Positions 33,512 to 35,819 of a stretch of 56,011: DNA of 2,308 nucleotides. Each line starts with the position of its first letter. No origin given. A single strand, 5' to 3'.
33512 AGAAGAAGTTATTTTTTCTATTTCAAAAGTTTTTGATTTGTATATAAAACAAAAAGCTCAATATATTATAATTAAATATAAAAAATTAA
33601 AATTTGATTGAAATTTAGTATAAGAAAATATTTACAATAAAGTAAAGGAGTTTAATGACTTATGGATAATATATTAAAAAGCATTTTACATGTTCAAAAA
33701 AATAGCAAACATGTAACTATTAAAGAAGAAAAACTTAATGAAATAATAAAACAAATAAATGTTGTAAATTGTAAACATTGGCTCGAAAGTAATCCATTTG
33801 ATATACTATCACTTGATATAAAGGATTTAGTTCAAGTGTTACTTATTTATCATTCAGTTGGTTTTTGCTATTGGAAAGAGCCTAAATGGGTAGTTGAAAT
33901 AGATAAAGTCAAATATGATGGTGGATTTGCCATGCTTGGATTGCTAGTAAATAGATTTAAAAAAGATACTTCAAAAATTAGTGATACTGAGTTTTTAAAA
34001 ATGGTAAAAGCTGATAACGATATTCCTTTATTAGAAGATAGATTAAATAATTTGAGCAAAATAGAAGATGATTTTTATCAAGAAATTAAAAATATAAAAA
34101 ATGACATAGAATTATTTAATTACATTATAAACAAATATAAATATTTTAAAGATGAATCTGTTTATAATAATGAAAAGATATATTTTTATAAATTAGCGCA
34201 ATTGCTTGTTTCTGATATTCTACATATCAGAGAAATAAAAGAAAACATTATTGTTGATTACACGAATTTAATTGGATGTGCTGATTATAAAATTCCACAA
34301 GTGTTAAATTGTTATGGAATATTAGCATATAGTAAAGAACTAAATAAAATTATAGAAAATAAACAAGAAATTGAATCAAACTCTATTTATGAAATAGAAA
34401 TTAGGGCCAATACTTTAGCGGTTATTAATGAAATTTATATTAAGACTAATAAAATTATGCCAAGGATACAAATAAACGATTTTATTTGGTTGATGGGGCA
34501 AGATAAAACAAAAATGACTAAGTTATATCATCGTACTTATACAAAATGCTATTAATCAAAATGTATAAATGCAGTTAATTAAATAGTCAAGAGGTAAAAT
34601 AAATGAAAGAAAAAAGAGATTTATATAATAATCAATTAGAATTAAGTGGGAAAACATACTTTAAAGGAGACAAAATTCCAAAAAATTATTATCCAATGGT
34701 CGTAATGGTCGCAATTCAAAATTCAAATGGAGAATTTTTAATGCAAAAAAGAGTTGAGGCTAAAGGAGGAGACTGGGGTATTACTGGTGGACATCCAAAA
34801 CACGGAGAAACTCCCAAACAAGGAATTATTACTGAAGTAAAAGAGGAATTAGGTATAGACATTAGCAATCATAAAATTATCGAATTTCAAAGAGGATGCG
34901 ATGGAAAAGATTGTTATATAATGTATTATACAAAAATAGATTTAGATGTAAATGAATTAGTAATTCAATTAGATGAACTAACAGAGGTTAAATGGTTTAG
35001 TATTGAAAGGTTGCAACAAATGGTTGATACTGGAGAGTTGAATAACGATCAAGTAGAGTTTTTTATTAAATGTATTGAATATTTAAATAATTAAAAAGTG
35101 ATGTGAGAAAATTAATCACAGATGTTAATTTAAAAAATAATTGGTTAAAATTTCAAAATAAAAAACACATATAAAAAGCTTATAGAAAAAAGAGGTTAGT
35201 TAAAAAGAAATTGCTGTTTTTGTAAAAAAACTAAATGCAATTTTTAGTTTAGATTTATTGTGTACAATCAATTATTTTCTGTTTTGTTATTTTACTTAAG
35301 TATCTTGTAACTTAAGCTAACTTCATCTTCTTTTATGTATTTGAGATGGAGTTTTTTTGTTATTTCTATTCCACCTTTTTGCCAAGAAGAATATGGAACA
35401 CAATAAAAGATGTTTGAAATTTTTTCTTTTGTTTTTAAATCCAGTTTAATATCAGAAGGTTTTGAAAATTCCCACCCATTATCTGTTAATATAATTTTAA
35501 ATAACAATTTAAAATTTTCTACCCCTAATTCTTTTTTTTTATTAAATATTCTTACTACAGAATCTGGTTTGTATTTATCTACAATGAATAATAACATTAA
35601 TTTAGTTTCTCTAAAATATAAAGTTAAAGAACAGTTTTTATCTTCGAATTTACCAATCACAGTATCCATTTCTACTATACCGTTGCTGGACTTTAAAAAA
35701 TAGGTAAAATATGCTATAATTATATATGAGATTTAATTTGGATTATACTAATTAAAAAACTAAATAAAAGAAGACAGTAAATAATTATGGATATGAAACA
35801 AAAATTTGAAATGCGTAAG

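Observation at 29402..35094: Tight six-gene operon whose recognisable members all act on nucleotide/nucleoside conjugates (kinase-fold, MccF-like, HExxH, PP-loop, DUF2419/Qng1-like, Nudix)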

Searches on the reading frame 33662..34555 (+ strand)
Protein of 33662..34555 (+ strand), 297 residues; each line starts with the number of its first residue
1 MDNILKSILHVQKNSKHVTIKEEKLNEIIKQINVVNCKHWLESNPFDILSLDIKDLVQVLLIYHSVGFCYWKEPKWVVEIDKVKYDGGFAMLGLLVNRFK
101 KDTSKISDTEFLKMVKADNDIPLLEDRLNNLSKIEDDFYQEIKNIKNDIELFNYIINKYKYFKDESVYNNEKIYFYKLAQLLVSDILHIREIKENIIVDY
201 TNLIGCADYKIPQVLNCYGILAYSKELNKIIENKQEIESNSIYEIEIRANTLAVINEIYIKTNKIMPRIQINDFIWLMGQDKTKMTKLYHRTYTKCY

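Call 3: search_protein_families(library=pfam, proteins=[window:33662-34555:+], max_evalue=0.01)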
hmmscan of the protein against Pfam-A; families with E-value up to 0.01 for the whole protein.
window:33662-34555:+ (297 aa): 3 families
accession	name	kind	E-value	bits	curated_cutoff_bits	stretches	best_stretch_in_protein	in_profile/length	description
PF10343.14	Q_salvage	-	9.7e-32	111.1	25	1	54-294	8-282/285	Queuosine salvage protein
PF07426.16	Dynactin_p22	-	0.0064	16.8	25.2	0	3-36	30-63/168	Dynactin subunit p22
PF23669.1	WH_MCM2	-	0.0081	16.7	27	0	12-46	27-61/75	DNA replication licensing factor MCM2-like, winged-helix domain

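Call 4: search_protein_families(library=ncbifam, proteins=[window:33662-34555:+], max_evalue=0.01)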
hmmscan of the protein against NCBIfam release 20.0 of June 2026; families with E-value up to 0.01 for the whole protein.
window:33662-34555:+ (297 aa): 0 families

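Call 8: search_protein_families(library=padloc, proteins=[window:33662-34555:+], max_evalue=0.01)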
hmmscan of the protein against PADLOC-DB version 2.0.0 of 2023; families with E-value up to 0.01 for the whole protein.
window:33662-34555:+ (297 aa): 0 families

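Call 14: search_solved_structures(query=window:33662-34555:+, max_evalue=0.01)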
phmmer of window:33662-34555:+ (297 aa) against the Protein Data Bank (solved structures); distinct sequences matched with E-value up to 0.01: 5.
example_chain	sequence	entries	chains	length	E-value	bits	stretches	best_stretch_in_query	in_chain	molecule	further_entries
7uk3_A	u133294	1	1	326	2e-26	96.2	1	56-296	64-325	Queuosine salvage protein DUF2419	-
7u07_A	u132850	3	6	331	2.1e-26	96.1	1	56-296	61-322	Queuine salvage enzyme DUF2419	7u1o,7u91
7ulc_A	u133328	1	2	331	1.1e-25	93.8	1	56-296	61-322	Queuosine salvage protein DUF2419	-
7u5a_A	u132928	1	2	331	2.8e-25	92.4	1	56-296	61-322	Queuine salvage enzyme DUF2419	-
7ugk_A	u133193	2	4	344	1.1e-11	47.8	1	113-254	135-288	Queuosine salvage protein DUF2419 | Queuosine salvage protein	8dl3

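Call 36: search_solved_structures(query=window:33662-34555:+, max_evalue=0.01, show_alignments=2)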
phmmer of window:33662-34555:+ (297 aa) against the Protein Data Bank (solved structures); distinct sequences matched with E-value up to 0.01: 5.
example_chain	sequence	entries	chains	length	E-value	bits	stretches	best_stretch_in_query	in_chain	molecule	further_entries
7uk3_A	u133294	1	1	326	2e-26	96.2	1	56-296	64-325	Queuosine salvage protein DUF2419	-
7u07_A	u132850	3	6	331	2.1e-26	96.1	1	56-296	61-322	Queuine salvage enzyme DUF2419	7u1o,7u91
7ulc_A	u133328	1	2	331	1.1e-25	93.8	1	56-296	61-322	Queuosine salvage protein DUF2419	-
7u5a_A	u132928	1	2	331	2.8e-25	92.4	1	56-296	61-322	Queuine salvage enzyme DUF2419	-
7ugk_A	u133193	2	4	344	1.1e-11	47.8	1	113-254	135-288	Queuosine salvage protein DUF2419 | Queuosine salvage protein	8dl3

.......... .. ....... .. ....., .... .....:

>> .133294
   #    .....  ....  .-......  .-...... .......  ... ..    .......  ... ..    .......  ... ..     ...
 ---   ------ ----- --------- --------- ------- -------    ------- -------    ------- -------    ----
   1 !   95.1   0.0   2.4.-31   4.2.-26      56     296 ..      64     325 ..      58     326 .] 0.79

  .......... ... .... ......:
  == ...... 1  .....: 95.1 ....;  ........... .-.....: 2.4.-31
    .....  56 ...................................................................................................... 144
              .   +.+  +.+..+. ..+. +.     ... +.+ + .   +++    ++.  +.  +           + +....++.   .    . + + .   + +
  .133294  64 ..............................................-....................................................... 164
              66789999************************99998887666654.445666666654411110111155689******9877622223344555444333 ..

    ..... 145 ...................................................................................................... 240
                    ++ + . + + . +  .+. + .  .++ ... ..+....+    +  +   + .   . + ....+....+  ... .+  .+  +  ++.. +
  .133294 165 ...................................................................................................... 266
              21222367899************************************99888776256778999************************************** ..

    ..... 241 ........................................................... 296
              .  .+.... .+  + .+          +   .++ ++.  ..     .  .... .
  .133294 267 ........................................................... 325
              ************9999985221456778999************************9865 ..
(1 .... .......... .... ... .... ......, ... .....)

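Call 43: find_related_loci(query=A2, collection=genome_contigs, flank=10000)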
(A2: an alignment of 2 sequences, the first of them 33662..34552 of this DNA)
Query A2 (297 aa) in genome_contigs; peptide patterns used: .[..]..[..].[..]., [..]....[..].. (x = any residue, [..] = any of these).
599 stretches matched a pattern (row limit reached: there are more); 553 encode a relative of the query (tblastn E <= 1e-3); the best 80 are kept; 80 distinct loci.
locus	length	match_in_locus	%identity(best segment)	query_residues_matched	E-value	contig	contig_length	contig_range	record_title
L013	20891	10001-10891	65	1-297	8e-125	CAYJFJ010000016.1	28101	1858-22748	MAG TPA_asm: uncultured Muribaculaceae bacterium isolate ERP123703_co2_54 genome assembly, contig: NODE_971_length_28101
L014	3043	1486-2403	49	1-297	6e-95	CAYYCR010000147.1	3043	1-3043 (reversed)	MAG TPA_asm: uncultured Muribaculaceae bacterium isolate SRP287540_co2_371 genome assembly, contig: NODE_36786_length_30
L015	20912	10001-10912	49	1-297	5e-92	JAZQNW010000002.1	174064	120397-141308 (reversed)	MAG: Bacilli bacterium isolate T1900045244_TH20190014.MAGScoT_cleanbin_000015 SGB_5603_k141_2079014, whole genome shotgu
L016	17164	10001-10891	53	10-297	3e-91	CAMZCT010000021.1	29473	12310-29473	MAG TPA_asm: uncultured Tenericutes bacterium isolate SRR10912542_bin.39_metaWRAP_v1.3_MAG genome assembly, contig: ERZ1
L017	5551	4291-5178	49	11-297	3e-91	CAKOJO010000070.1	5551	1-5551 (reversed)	MAG: uncultured Bacilli bacterium isolate REFINED_METABAT215_TOP10_CONTIGS_1500_ASSEMBLY_K77_MERGED__Hadza_MoBio_hadza-E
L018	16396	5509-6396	49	11-297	4e-91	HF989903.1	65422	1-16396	Acholeplasma sp. CAG:878 genomic scaffold, scf44, whole genome shotgun sequence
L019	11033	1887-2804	48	1-297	8e-91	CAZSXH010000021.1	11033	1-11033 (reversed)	MAG TPA_asm: uncultured Muribaculaceae bacterium isolate SRP199465_co1_44 genome assembly, contig: NODE_17204_length_110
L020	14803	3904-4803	49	7-297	1e-90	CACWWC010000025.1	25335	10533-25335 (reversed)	MAG: uncultured Erysipelotrichaceae bacterium isolate RUG10970 genome assembly, contig: RUG10970_asm_25, whole genome sh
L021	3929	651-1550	49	7-297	1e-90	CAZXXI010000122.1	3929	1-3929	MAG TPA_asm: uncultured Muribaculaceae bacterium isolate SRP287540_co1_294 genome assembly, contig: NODE_25058_length_39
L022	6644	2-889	49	11-297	2e-90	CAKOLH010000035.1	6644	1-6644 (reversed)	MAG: uncultured Bacilli bacterium isolate REFINED_METABAT215_TOP10_CONTIGS_1500_ASSEMBLY_K77_MERGED__Hadza_MoBio_hadza-A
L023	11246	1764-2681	49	1-297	1e-89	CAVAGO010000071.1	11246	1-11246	bacterium isolate H07602-L1_cleanbin_000025 genome assembly, contig: Spades_H07602-L1_contig_2918, whole genome shotgun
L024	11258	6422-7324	51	1-297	1e-89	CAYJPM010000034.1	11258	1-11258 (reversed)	MAG TPA_asm: uncultured Muribaculaceae bacterium isolate ERP123703_co5_27 genome assembly, contig: NODE_3467_length_1125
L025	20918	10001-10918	48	1-297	2e-88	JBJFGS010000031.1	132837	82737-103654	MAG: Candidatus Coprovivens sp. isolate PUUB45_bin.013 NODE_34_length_132837_cov_21.546219, whole genome shotgun sequenc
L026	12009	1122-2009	48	11-297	5e-88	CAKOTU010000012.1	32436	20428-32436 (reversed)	MAG: uncultured Bacilli bacterium isolate REFINED_METABAT215_TOP10_CONTIGS_1500_ASSEMBLY_K77_MERGED__Hadza_MoBio_hadza-E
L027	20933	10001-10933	47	1-297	6e-88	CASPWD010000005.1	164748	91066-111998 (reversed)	MAG: uncultured Bacilli bacterium isolate extra-ERR2497918.26_1677795665 genome assembly, contig: NODE_21_length_164748_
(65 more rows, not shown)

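Call 81: search_protein_families(library=phrogs, proteins=[window:33662-34555:+], max_evalue=0.001)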
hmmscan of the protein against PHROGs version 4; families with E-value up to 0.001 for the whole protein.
window:33662-34555:+ (297 aa): 0 families

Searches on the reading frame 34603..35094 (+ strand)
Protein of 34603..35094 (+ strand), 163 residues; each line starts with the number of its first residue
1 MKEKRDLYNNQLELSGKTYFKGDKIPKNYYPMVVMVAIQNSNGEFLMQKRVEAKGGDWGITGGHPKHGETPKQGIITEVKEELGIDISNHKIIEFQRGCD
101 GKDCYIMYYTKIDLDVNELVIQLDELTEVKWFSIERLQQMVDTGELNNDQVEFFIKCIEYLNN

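Call 3: search_protein_families(library=pfam, proteins=[window:34603-35094:+], max_evalue=0.01)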
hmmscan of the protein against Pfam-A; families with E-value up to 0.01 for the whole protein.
window:34603-35094:+ (163 aa): 2 families
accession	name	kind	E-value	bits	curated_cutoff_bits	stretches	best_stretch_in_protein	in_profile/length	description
PF00293.34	NUDIX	-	1.5e-16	61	21.1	1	32-140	4-119/134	NUDIX domain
PF14815.12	NUDIX_4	-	0.0032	17.7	35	1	35-139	2-100/113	NUDIX domain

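Call 4: search_protein_families(library=ncbifam, proteins=[window:34603-35094:+], max_evalue=0.01)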
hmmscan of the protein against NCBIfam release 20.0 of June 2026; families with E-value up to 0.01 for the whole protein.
window:34603-35094:+ (163 aa): 16 families
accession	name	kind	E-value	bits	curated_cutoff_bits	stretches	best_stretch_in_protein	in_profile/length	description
NF006530.0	PRK08999.1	equivalog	1.4e-08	34.2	245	1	33-91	8-68/315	Nudix family hydrolase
NF001299.0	PRK00241.1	equivalog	3.1e-08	33.4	158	1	27-146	128-247/263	NAD(+) diphosphatase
TIGR00586.1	mutt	equivalog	4.9e-08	33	97.9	1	36-96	10-73/129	8-oxo-dGTP diphosphatase MutT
NF008044.0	PRK10776.1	equivalog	5.1e-07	29.6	148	1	37-95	10-70/130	8-oxo-dGTP diphosphatase MutT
NF006961.0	PRK09438.1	equivalog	1.6e-06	27.6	103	1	30-96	7-74/151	dihydroneopterin triphosphate diphosphatase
NF002995.0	PRK03759.1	equivalog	1.7e-06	27.8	127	1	38-143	42-156/185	isopentenyl-diphosphate Delta-isomerase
NF007834.0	PRK10546.1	equivalog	1.3e-05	25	156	1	34-93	6-67/135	pyrimidine (deoxy)nucleoside triphosphate diphosphatase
NF041652.1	Nud_hyd_Dein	equivalog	2.4e-05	24.6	200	1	51-155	38-145/152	Nudix hydrolase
NF001935.0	PRK00714.1-2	equivalog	3.1e-05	23.6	259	1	29-97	7-72/183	RNA pyrophosphohydrolase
NF001937.0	PRK00714.1-4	equivalog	7.9e-05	22.3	139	1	29-96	6-71/161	RNA pyrophosphohydrolase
NF012016.0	PRK15472.1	equivalog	9.5e-05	22.1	95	1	34-137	7-122/141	nucleoside triphosphatase NudI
NF001936.0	PRK00714.1-3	equivalog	0.00044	20.2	118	1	27-86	4-65/155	RNA pyrophosphohydrolase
NF011963.0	PRK15434.1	subfamily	0.0022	17.7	146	1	35-88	21-75/159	GDP-mannose mannosyl hydrolase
NF001934.0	PRK00714.1-1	equivalog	0.0026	17.2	241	1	28-96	5-71/176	RNA pyrophosphohydrolase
NF041653.1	Nud_hyd_Meth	equivalog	0.003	17.3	300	1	40-143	36-144/170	Nudix hydrolase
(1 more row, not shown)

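Call 8: search_protein_families(library=padloc, proteins=[window:34603-35094:+], max_evalue=0.01)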
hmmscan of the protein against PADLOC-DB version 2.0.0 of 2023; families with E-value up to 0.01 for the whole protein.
window:34603-35094:+ (163 aa): 1 family
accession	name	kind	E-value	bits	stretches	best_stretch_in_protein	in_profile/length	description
PDLC04899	PDC-S07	-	3.1e-12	44.3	1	33-140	8-115/135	-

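Call 73: search_solved_structures(query=window:34603-35094:+, max_evalue=0.0001)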
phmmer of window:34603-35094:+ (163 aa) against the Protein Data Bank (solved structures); distinct sequences matched with E-value up to 0.0001: 9.
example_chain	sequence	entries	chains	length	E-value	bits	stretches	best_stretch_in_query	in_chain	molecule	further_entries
3hhj_A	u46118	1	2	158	1.9e-06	31.2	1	16-109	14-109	Mutator mutT protein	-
2fml_A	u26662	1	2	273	6.2e-06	29.5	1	3-142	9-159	MutT/nudix family protein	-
5iw4_A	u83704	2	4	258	1.2e-05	28.6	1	27-145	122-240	NADH pyrophosphatase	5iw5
3ees_A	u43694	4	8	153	1.3e-05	28.5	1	21-88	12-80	Probable pyrophosphohydrolase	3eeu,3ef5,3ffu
1vk6_A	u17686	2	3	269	1.3e-05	28.4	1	27-145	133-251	NADH pyrophosphatase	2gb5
5isy_A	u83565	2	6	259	3.2e-05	27.2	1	27-145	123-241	NADH pyrophosphatase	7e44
3grn_A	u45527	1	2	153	3.6e-05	27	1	30-88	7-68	MutT related protein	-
4kyx_A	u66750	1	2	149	5.8e-05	26.4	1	34-137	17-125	ADP-ribose pyrophosphatase MutT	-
3smd_A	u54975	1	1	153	7.7e-05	26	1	31-113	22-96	MutT/NUDIX family protein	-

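Call 81: search_protein_families(library=phrogs, proteins=[window:34603-35094:+], max_evalue=0.001)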
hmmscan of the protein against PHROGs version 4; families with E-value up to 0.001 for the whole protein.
window:34603-35094:+ (163 aa): 7 families
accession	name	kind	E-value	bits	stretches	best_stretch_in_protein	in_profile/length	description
phrog_1198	-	other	1.3e-19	72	1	32-146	38-159/253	MutT/NUDIX hydrolase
phrog_15528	-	head and packaging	4.7e-09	36.2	1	42-146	531-633/794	portal protein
phrog_1185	-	other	4.9e-08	33.8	1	49-115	171-241/301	nudix hydrolase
phrog_19657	-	other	1.1e-06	29.7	1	51-148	54-161/176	nudix hydrolase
phrog_6216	-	unknown function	3.5e-06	27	1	43-142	12-103/545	-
phrog_10313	-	other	0.00014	22.6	1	39-139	23-123/159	nudix hydrolase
phrog_25541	-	unknown function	0.00051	20.6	1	34-101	76-142/210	-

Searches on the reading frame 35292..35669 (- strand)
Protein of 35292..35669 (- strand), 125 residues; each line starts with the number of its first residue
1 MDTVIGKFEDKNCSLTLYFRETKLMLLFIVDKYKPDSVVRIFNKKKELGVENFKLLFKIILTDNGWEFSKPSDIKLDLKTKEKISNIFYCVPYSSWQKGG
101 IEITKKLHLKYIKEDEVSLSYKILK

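Call 71: search_protein_families(library=pfam, proteins=[window:35292-35669:-], max_evalue=0.01)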
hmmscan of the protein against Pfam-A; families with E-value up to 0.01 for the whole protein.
window:35292-35669:- (125 aa): 0 families

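Call 74: search_protein_families(library=ncbifam, proteins=[window:35292-35669:-], max_evalue=1)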
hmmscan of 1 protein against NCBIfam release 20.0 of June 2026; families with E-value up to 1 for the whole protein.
window:35292-35669:- (125 aa): 2 families
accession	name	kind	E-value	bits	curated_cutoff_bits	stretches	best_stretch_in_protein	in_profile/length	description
NF033563.0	transpos_IS30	equivalog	1.4e-12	47.9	80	1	1-112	138-240/267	IS30 family transposase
NF033577.2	transpos_IS481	equivalog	0.00068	19.2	224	1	15-102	151-233/284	IS481 family transposase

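Call 75: search_dna_similar(query=window:35292-35669:-, collection=plasmids, mode=protein, max_evalue=0.001, max_rows=8)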
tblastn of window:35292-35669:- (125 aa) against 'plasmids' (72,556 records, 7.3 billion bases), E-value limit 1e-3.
Records with a match: 124; places in all: 169; records where one place covers at least 80% of the query: 105.
Best place of each record, by identity: <60% 124.
By first word of the organism name: Enterococcus 27; Lactobacillus 20; Lactiplantibacillus 19; Limosilactobacillus 13; Clostridium 8; Yersinia 6; Lacticaseibacillus 4; Arsenophonus 4; Serratia 3; Bacillus 2; and 14 more.
By predicted mobility (MOB-suite, as given by PLSDB): non-mobilizable 53; mobilizable 50; conjugative 21.
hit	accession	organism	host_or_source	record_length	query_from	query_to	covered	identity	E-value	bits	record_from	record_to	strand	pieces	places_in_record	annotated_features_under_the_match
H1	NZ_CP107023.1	Clostridium beijerinckii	cell culture,cell pellet of fermenting ...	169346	1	107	86%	43.5%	3e-15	77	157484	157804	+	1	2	IS30 family transposase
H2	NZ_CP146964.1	Butyrivibrio fibrisolvens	Bovinae,Bovine rumen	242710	1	102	82%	42.7%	1e-15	79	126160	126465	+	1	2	IS30 family transposase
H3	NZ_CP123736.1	Lactobacillus kefiranofaciens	Tibetan kefir grain,mixed culture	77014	2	123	98%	32.0%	2e-6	52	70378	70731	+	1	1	IS30 family transposase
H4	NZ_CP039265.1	Lactobacillus johnsonii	Gallus gallus,whole organism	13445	2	123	98%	32.0%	2e-6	52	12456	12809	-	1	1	IS30-like element ISLjo1 family transposase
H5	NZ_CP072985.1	Lactobacillus intestinalis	Rat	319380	2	123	98%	32.0%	6e-5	48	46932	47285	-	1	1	none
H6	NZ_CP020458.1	Lactobacillus amylolyticus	single cell,natually fermented tofu whey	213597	2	123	98%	31.5%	2e-4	46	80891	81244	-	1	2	IS30 family transposase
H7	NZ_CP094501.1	Lactobacillus helveticus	kefir grains,pure culture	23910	1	112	90%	34.2%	7e-8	56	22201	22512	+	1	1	IS30 family transposase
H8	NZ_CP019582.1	Lactobacillus helveticus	Homo sapiens,feces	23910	1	112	90%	34.2%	8e-8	56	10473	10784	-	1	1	IS30 family transposase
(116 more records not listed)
